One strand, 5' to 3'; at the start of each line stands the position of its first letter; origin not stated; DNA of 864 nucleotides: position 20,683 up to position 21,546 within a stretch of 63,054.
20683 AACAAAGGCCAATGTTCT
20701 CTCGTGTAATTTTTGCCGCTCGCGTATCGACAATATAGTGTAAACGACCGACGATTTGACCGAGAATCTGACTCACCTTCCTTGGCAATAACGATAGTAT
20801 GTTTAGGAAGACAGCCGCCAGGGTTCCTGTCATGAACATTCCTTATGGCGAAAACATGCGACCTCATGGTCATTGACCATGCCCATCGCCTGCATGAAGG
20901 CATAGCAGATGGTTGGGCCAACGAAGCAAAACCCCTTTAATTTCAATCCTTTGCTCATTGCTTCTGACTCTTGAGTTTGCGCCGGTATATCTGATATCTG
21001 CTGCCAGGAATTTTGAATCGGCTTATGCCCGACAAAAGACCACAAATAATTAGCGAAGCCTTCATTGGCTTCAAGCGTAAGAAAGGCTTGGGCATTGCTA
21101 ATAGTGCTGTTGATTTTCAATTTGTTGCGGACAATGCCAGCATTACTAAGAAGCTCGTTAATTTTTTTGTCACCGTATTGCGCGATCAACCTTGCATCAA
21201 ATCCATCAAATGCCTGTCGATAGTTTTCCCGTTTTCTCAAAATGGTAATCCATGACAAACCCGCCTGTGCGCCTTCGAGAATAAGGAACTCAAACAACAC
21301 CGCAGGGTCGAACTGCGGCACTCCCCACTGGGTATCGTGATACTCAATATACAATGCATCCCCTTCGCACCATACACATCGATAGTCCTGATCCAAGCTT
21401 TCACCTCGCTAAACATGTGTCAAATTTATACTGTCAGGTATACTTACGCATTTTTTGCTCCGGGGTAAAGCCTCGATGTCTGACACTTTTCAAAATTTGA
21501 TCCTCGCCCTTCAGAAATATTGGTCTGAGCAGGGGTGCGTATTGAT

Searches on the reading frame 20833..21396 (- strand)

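Call 75: search_protein_families(library=pfam, proteins=[window:20833-21396:-])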
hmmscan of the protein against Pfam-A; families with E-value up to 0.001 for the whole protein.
window:20833-21396:- (188 aa): 1 family
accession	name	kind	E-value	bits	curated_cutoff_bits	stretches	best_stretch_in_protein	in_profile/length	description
PF03352.18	Adenine_glyco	-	8.3e-80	267.2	25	1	9-184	1-177/177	Methyladenine glycosylase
